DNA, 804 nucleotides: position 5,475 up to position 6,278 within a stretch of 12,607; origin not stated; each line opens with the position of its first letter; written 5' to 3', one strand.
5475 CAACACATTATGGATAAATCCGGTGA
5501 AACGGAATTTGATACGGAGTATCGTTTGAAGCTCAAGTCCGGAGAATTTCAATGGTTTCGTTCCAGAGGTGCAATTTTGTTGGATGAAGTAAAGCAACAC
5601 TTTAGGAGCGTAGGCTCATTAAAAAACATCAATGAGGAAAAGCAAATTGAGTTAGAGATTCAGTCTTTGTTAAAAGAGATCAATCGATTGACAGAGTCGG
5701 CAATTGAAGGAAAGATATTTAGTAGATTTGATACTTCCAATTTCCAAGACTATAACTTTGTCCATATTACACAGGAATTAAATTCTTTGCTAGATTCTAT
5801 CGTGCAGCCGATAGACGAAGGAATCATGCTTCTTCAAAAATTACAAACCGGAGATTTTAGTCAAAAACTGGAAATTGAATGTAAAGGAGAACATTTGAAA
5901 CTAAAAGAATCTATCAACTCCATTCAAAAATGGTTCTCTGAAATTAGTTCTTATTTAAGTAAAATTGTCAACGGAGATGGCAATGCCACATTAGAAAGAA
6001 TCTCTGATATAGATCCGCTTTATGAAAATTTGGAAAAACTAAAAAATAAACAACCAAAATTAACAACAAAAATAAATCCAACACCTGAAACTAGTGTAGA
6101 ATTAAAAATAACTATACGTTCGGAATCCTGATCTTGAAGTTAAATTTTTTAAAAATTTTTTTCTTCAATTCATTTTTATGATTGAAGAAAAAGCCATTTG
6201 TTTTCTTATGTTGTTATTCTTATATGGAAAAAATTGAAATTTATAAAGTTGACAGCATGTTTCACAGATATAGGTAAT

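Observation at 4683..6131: PAS-PAS-HAMP-like cytoplasmic sensor with no output domain and an internal coiled-coil-plus-PAS duplication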

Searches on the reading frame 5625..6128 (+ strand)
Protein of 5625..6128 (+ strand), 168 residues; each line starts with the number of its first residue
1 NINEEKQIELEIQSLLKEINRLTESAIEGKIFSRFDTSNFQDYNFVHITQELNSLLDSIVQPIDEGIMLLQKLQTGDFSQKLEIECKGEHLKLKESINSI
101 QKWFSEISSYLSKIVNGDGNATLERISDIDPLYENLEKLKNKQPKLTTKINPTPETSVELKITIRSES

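Call 13: find_homologous_proteins(query=window:5625-6128:+, max_evalue=0.01)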
Query seq(168 aa): 163 candidates shared short words with the query, none scored E <= 0.01.
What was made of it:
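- Tried and rejected: Word-index homology search with the C-terminal 168 aa returned nothing, not even the protein itself (call 13).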

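Call 20: search_protein_representatives(protein=window:5625-6128:+)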
Query: 168 residues. Proteins with E-value up to 0.001 (for the whole library): 4954; up to 1e-10: 1822; up to 1e-30: 257. The best 150 are listed.
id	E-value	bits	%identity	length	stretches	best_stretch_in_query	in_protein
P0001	5.2e-99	344.7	96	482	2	1-168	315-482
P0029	2.2e-79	281.0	26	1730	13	14-118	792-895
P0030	3.0e-74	264.3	23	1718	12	12-100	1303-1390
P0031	6.7e-70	250.2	29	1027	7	21-167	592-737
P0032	9.8e-70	249.7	29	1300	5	12-150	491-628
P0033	2.9e-69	248.2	25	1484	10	14-123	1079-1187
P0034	9.9e-68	243.2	28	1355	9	13-142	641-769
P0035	1.1e-67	243.1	25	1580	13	18-100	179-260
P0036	4.0e-67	241.2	30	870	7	8-141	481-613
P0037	9.2e-67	240.1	26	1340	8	14-140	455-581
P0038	4.1e-66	237.9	26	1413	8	11-107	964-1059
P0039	7.6e-65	233.8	26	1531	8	6-99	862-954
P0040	9.3e-65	233.5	27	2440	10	8-105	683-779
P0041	1.4e-64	233.0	26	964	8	12-118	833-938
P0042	3.4e-64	231.7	27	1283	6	14-148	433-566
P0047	3.3e-60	218.8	31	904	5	10-141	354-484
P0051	4.2e-58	211.9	32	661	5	12-100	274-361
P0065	2.3e-51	190.0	31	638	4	9-142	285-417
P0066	3.5e-51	189.5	31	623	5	12-146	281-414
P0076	6.0e-49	182.2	27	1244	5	12-168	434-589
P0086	1.6e-46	174.4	33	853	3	12-140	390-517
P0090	5.6e-46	172.6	30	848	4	12-140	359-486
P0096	1.7e-45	171.0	30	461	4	11-139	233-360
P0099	3.0e-45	170.2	29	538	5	10-142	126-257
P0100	4.4e-45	169.7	30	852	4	10-141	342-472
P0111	2.0e-43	164.3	31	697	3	9-140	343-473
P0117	3.3e-42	160.3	32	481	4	12-140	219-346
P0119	5.3e-42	159.7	30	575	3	11-142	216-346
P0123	2.3e-41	157.6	27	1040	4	11-141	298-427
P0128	1.8e-40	154.7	30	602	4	10-140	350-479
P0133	6.7e-40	152.8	31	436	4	12-116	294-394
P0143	4.5e-39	150.2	31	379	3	12-143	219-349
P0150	1.3e-38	148.6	30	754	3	6-147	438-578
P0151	1.4e-38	148.5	28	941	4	6-148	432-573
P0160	7.5e-38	146.2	31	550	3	11-140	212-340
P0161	8.3e-38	146.1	30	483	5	10-100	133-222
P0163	1.3e-37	145.4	32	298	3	12-101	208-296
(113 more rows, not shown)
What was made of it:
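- Tried and rejected: I treated it as uninformative and replaced it with the exhaustive HMMER search (call 20).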

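Call 22: search_protein_families(library=pfam, proteins=[P0163, P0143, P0133, P0096, P0117, P0161, P0099, P0160, P0119, P0128], max_evalue=0.001)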
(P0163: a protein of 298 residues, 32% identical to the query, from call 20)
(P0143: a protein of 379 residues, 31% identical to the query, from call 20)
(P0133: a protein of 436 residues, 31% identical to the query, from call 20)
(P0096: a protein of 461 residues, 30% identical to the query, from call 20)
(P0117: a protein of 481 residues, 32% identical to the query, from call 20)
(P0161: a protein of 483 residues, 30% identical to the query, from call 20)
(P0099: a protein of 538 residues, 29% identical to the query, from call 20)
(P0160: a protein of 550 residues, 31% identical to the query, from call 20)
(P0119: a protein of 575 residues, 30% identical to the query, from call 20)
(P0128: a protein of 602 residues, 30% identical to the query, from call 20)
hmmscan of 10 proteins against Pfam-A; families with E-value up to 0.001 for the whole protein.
P0163 (298 aa): 4 families
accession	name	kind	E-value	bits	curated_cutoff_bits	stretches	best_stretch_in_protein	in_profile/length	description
PF18947.5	HAMP_2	-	1.5e-74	246.4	24.3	3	14-79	1-66/67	HAMP domain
PF21927.1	McpB_HAMP_2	-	0.0005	20.5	27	0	232-251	28-47/49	Methyl-accepting chemotaxis protein McpB, second HAMP domain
PF06013.18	WXG100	-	0.00065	20.4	27.3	0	190-252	2-65/86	Proteins of 100 residues with WXG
PF16526.10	CLZ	-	0.00071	20.4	26.7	0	180-223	13-55/71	C-terminal leucine zipper domain of cyclic nucleotide-gated channels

P0143 (379 aa): 3 families
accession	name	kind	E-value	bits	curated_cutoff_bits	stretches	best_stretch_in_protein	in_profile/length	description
PF18947.5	HAMP_2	-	5.1e-78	257.4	24.3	3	155-220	1-66/67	HAMP domain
PF13012.11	MitMem_reg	-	0.00014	22.1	26.6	0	294-328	25-59/113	Maintenance of mitochondrial structure and function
PF00672.30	HAMP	-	0.0003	21.5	25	0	175-219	7-51/53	HAMP domain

P0133 (436 aa): 2 families
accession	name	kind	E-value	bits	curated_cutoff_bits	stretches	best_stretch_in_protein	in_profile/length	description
PF18947.5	HAMP_2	-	2.1e-79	261.9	24.3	4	321-382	1-62/67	HAMP domain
PF00672.30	HAMP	-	4.9e-07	30.4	25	0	248-289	5-46/53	HAMP domain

P0096 (461 aa): 2 families
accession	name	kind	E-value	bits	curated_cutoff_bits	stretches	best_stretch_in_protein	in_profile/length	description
PF18947.5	HAMP_2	-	2.3e-81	268.2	24.3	4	51-106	12-67/67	HAMP domain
PF00672.30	HAMP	-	2.2e-10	41.1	25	0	102-128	8-34/53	HAMP domain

P0117 (481 aa): 3 families
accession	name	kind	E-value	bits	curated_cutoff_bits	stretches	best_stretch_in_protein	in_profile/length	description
PF18947.5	HAMP_2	-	4e-67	222.5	24.3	4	155-219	1-65/67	HAMP domain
PF21927.1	McpB_HAMP_2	-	0.00017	22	27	0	60-79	27-46/49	Methyl-accepting chemotaxis protein McpB, second HAMP domain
PF16526.10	CLZ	-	0.00053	20.8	26.7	0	190-232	12-53/71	C-terminal leucine zipper domain of cyclic nucleotide-gated channels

P0161 (483 aa): 5 families
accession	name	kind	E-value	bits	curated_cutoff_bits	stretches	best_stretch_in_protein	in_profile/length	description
PF18947.5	HAMP_2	-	6.5e-92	301.9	24.3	4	344-410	1-67/67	HAMP domain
PF21927.1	McpB_HAMP_2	-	5.1e-05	23.7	27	0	61-87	21-47/49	Methyl-accepting chemotaxis protein McpB, second HAMP domain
PF16526.10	CLZ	-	9.5e-05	23.2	26.7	0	197-242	12-56/71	C-terminal leucine zipper domain of cyclic nucleotide-gated channels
PF23742.1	VBS_C3G9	-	0.00054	20.5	27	0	290-333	17-60/120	C3G9 VBS-like domain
PF14071.11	YlbD_coat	-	0.00091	19.9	27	0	199-255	68-124/126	Putative coat protein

P0099 (538 aa): 3 families
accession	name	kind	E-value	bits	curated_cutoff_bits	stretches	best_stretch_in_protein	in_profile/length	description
PF18947.5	HAMP_2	-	2.2e-118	386.8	24.3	5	376-442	1-67/67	HAMP domain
PF13012.11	MitMem_reg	-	4.4e-06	27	26.6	0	203-237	25-59/113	Maintenance of mitochondrial structure and function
PF03377.19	TAL_effector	-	0.00082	20.1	28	0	292-315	5-28/34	TAL effector repeat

P0160 (550 aa): 5 families
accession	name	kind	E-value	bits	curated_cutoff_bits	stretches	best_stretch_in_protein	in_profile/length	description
PF18947.5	HAMP_2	-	1e-62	208.4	24.3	3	370-434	1-65/67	HAMP domain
PF08448.16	PAS_4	-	2e-10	41.3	23.1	1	21-123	1-108/110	PAS fold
PF13426.13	PAS_9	-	7.3e-09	36.3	27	1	26-121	2-102/103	PAS domain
PF00672.30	HAMP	-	6.2e-07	30.1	25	0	138-168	21-51/53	HAMP domain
PF00989.32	PAS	-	5.6e-05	23.5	22.6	1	20-120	6-113/113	PAS fold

P0119 (575 aa): 4 families
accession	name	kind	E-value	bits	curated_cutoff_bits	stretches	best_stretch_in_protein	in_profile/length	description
PF18947.5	HAMP_2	-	1.6e-67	223.8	24.3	3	374-440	1-67/67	HAMP domain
PF12729.13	4HB_MCP_1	-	6.8e-28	97.9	27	1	5-183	2-180/181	Four helix bundle sensory module for signal transduction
PF00672.30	HAMP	-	1.1e-09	38.9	25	0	440-462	12-33/53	HAMP domain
PF02203.21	TarH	-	4.7e-07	30.3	25.2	1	1-169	1-173/177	Tar ligand binding domain homologue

P0128 (602 aa): 4 families
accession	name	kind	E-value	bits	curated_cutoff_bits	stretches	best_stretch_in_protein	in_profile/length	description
PF18947.5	HAMP_2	-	4.7e-61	203.1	24.3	3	509-571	1-63/67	HAMP domain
PF00672.30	HAMP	-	6.3e-15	55.7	25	1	211-254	1-44/53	HAMP domain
PF12729.13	4HB_MCP_1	-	2.6e-13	50.4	27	1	5-184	2-178/181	Four helix bundle sensory module for signal transduction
PF02203.21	TarH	-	1.4e-06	28.8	25.2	1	1-174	1-175/177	Tar ligand binding domain homologue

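Call 23: search_protein_families(library=pfam, proteins=[P0029, P0031, P0032, P0036, P0047, P0051, P0065, P0066, P0086, P0111], max_evalue=0.00001)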
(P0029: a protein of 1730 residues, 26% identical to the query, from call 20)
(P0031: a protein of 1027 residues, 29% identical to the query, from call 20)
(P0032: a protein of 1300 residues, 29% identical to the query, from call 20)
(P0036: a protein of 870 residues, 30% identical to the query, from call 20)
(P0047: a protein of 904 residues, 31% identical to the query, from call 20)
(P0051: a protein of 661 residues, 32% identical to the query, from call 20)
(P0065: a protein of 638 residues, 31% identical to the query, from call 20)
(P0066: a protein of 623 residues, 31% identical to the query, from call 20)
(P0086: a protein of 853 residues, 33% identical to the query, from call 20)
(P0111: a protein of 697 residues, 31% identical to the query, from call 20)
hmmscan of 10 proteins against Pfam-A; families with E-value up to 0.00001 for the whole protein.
P0029 (1730 aa): 4 families
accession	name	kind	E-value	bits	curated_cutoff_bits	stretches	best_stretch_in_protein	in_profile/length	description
PF18947.5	HAMP_2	-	0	1011.3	24.3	11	362-427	1-66/67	HAMP domain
PF00015.26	MCPsignal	-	2.7e-37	128.7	34.6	1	1517-1680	6-169/172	Methyl-accepting chemotaxis protein (MCP) signalling domain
PF00672.30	HAMP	-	1.9e-20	73.3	25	0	1329-1369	6-46/53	HAMP domain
PF22946.1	SPEF2_D5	-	2.5e-06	27.9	27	0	631-685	76-129/134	CPC1/SPEF2 domain D5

P0031 (1027 aa): 4 families
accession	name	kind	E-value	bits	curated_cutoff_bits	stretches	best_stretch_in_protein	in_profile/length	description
PF18947.5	HAMP_2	-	5.9e-198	641.6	24.3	8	246-311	1-66/67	HAMP domain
PF00015.26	MCPsignal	-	4.1e-31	108.6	34.6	1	831-993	2-164/172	Methyl-accepting chemotaxis protein (MCP) signalling domain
PF00672.30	HAMP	-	3.6e-08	34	25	0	538-577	6-45/53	HAMP domain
PF11020.14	DUF2610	-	9.8e-06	25.8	21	0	267-310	29-71/81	Domain of unknown function (DUF2610)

P0032 (1300 aa): 4 families
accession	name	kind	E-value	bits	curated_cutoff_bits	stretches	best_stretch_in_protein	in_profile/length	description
PF18947.5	HAMP_2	-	7.7e-127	413.8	24.3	5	648-714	1-67/67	HAMP domain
PF00015.26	MCPsignal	-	3.3e-46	157.7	34.6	1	1078-1232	4-172/172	Methyl-accepting chemotaxis protein (MCP) signalling domain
PF00672.30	HAMP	-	8.9e-41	138.4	25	1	272-323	1-52/53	HAMP domain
PF18575.6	HAMP_N3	-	2.1e-06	27.6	25.7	0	844-863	4-23/43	HAMP N-terminal domain 3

P0036 (870 aa): 2 families
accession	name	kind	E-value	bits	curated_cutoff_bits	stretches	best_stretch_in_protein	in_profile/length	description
PF18947.5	HAMP_2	-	4e-147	478.8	24.3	6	642-705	1-64/67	HAMP domain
PF16526.10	CLZ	-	8e-07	29.8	26.7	0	460-503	16-58/71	C-terminal leucine zipper domain of cyclic nucleotide-gated channels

P0047 (904 aa): 3 families
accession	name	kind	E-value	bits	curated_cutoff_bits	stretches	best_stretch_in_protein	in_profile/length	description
PF18947.5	HAMP_2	-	7e-89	292.2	24.3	4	513-574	1-62/67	HAMP domain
PF00015.26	MCPsignal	-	1e-56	191.9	34.6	1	642-798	2-172/172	Methyl-accepting chemotaxis protein (MCP) signalling domain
PF00672.30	HAMP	-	1.1e-16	61.3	25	1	87-131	3-47/53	HAMP domain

P0051 (661 aa): 5 families
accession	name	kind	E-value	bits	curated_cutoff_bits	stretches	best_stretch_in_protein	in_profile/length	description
PF18947.5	HAMP_2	-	5e-111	363.2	24.3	5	392-457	1-66/67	HAMP domain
PF16526.10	CLZ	-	8.2e-08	33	26.7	0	336-380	12-55/71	C-terminal leucine zipper domain of cyclic nucleotide-gated channels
PF21927.1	McpB_HAMP_2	-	2.1e-07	31.3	27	0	274-317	4-47/49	Methyl-accepting chemotaxis protein McpB, second HAMP domain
PF23742.1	VBS_C3G9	-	5.2e-06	27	27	0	247-295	17-65/120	C3G9 VBS-like domain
PF06013.18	WXG100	-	9.6e-06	26.2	27.3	0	256-319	2-66/86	Proteins of 100 residues with WXG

P0065 (638 aa): 1 family
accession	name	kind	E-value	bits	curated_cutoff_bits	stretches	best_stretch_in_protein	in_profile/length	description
PF18947.5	HAMP_2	-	2.5e-105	344.9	24.3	4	445-508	1-64/67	HAMP domain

P0066 (623 aa): 4 families
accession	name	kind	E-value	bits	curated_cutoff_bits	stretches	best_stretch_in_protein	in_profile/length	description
PF18947.5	HAMP_2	-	1.8e-117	383.8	24.3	4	438-503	1-66/67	HAMP domain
PF00672.30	HAMP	-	2.8e-10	40.8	25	0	197-241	6-50/53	HAMP domain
PF08448.16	PAS_4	-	9.8e-09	35.9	23.1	1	43-150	1-108/110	PAS fold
PF00989.32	PAS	-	3.6e-06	27.4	22.6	1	42-139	6-105/113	PAS fold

P0086 (853 aa): 5 families
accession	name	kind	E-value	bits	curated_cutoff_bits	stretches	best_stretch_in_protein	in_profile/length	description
PF18947.5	HAMP_2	-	4.6e-67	222.3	24.3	3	547-613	1-67/67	HAMP domain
PF00015.26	MCPsignal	-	8.3e-50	169.4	34.6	1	676-832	2-172/172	Methyl-accepting chemotaxis protein (MCP) signalling domain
PF12729.13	4HB_MCP_1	-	4.7e-33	114.7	27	1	6-185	1-180/181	Four helix bundle sensory module for signal transduction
PF00672.30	HAMP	-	1.3e-15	57.9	25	1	210-261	1-52/53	HAMP domain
PF02203.21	TarH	-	1.2e-09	38.8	25.2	1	4-144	2-146/177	Tar ligand binding domain homologue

P0111 (697 aa): 4 families
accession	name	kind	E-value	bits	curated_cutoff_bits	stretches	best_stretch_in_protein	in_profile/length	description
PF18947.5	HAMP_2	-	1.8e-61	204.4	24.3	3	503-566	1-64/67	HAMP domain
PF00015.26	MCPsignal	-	2e-21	77.1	34.6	1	633-697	3-74/172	Methyl-accepting chemotaxis protein (MCP) signalling domain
PF12729.13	4HB_MCP_1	-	5.3e-20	72.2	27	1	2-176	1-176/181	Four helix bundle sensory module for signal transduction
PF00672.30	HAMP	-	6.1e-11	42.9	25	1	206-256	2-52/53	HAMP domain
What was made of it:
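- An exhaustive search with aa 315-482 gives 4954 hits, the best being poly-HAMP proteins; those that are complete end in MCPsignal (calls 20, 23).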

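Call 26: search_solved_structures(query=window:5625-6128:+, max_evalue=1, show_alignments=3)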
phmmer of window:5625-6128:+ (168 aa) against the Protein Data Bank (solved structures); distinct sequences matched with E-value up to 1: 3.
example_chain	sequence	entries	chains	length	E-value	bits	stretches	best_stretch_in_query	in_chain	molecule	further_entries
9trk_A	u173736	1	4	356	1.9e-07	34.5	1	27-115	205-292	histidine kinase,Gcn4p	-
3vol_A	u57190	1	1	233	0.00057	23.2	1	17-100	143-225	Aerotaxis transducer Aer2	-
9trj_A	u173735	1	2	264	0.05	16.9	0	47-109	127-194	histidine kinase,Gcn4p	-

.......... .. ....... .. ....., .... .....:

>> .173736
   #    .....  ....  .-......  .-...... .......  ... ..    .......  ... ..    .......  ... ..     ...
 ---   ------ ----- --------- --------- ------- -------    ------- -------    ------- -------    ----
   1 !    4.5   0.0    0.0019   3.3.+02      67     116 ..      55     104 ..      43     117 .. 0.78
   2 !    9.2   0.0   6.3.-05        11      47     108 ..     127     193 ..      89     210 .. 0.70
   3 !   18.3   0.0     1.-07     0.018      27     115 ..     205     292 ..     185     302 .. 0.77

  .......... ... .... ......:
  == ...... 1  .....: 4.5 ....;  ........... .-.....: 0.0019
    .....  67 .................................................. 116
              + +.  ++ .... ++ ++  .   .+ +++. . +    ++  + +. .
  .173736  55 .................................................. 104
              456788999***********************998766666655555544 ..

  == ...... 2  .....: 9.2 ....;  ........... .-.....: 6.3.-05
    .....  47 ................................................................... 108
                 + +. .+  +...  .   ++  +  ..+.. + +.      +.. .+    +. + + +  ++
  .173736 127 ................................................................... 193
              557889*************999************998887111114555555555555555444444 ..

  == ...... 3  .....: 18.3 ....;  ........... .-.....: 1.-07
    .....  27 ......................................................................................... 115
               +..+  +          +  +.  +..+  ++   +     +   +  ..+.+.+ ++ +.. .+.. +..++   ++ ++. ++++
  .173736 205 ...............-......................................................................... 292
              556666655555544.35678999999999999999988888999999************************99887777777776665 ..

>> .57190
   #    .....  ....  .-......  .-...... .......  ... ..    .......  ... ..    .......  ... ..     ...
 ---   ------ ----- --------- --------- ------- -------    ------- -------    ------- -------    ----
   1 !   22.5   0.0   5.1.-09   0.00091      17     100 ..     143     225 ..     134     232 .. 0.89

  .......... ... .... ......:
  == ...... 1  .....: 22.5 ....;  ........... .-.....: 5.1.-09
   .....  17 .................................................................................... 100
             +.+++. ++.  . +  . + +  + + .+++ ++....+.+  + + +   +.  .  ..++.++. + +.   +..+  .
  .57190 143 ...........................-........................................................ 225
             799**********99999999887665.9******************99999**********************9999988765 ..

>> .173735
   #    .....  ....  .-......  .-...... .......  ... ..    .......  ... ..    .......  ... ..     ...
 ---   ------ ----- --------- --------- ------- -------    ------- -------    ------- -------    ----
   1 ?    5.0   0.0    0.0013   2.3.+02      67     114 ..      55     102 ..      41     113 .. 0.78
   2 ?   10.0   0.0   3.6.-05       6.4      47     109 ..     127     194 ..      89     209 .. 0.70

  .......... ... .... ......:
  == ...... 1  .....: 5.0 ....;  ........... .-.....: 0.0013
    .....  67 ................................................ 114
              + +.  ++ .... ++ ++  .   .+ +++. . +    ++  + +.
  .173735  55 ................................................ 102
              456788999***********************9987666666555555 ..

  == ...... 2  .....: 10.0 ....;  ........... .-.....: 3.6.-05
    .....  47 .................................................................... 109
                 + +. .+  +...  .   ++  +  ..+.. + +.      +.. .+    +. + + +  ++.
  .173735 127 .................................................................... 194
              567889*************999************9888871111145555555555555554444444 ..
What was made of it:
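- aa 331-414 align to the Aer2 PAS-HAMP4/5 crystal construct 3VOL and to AskA poly-HAMP 9TRK (call 26).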

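Call 49: list_cluster_members(proteins=[P0065, P0036, P0076, P0086, P0100, P0150, P0123, P0090, P0151, P0031])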
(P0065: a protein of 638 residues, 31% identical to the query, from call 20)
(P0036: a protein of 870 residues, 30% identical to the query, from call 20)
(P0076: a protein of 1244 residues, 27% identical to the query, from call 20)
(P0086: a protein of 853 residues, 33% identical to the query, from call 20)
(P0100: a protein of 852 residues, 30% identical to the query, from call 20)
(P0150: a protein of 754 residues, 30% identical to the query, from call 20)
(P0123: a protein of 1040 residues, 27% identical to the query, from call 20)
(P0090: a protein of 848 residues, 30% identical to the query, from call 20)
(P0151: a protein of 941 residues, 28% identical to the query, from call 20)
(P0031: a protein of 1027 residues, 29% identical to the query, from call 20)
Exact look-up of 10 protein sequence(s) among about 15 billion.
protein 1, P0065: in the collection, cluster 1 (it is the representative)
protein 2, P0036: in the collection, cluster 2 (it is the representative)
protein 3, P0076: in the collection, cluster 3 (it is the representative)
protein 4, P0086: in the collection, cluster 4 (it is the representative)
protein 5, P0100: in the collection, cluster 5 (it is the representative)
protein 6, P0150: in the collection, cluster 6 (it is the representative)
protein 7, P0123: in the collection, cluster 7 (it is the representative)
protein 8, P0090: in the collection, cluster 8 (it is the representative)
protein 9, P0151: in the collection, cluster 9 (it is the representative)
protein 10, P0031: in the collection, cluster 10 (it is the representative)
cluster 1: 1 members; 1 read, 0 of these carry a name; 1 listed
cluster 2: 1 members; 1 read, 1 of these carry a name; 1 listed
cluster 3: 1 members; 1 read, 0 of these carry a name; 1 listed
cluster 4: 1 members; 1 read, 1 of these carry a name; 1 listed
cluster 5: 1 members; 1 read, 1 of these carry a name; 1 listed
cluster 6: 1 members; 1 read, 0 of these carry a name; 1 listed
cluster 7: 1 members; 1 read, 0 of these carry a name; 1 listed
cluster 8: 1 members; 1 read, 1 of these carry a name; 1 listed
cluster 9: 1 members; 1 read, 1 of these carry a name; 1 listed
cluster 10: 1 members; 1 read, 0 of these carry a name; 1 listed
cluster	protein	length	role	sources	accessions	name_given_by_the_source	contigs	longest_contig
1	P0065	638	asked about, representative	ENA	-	-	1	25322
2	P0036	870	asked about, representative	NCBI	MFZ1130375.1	MAG: hypothetical protein WAN38_06360, partial [Terriglobales bacterium]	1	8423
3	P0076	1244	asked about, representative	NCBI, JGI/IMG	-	-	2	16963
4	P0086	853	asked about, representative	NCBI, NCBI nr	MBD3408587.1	MAG: HAMP domain-containing protein, partial [Ignavibacteriales bacterium] | HAMP domain-containing protein [Ignavibacteriales bacterium]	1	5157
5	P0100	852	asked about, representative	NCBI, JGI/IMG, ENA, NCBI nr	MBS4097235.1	MAG: MCP four helix bundle domain-containing protein [Sulfuricella sp.] | MCP four helix bundle domain-containing protein [Sulfuricella sp.]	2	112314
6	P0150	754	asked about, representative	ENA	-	-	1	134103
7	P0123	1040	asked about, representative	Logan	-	-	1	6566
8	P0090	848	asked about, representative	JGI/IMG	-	methyl-accepting chemotaxis protein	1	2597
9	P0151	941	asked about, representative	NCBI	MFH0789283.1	MAG: methyl-accepting chemotaxis protein [Pseudomonadota bacterium]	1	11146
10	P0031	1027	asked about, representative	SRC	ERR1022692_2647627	-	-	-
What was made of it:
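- Tried and rejected: Taxon names of the best C-terminal relatives are scattered (Terriglobales, Ignavibacteriales, Sulfuricella, Pseudomonadota), so no donor lineage could be named (call 49).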

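Call 51: find_encoding_contigs(protein=P0066, flank=3000, max_places=2)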
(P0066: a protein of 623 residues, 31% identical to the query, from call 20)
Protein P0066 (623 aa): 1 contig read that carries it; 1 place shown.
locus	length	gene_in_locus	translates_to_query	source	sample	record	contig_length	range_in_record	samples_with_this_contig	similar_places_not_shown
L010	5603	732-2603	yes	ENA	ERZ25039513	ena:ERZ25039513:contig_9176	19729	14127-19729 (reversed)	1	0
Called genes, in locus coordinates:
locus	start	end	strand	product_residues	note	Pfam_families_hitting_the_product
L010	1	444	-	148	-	?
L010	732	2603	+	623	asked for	PF00989:PAS (weak), PF08448:PAS_4, PF00672:HAMP (faint), PF18947:HAMP_2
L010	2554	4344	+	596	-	PF18947:HAMP_2, PF00672:HAMP (faint), PF04108:ATG17_like (faint), PF06103:DUF948 (faint), PF18947:HAMP_2, PF00015:MCPsignal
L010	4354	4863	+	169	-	PF01584:CheW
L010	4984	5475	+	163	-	PF01739:CheR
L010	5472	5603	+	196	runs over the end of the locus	PF00753:Lactamase_B, PF19583:ODP (weak)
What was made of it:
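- P0066 is followed by an overlapping ORF that continues HAMP_2, then MCPsignal, CheW and CheR (call 51).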

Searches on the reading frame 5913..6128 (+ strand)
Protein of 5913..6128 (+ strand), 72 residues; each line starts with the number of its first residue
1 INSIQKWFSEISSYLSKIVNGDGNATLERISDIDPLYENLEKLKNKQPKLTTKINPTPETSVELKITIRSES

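Call 58: search_protein_families(library=pfam, proteins=[window:5913-6128:+], max_evalue=10)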
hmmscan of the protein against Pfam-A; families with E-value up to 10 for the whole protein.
seq(72 aa): 2 families
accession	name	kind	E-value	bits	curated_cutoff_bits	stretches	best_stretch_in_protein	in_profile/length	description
PF21852.1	DUF6911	-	0.062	13.5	24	2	19-72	10-62/128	Family of unknown function (DUF6911)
PF01381.28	HTH_3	-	0.075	13.5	23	1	13-33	24-44/55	Helix-turn-helix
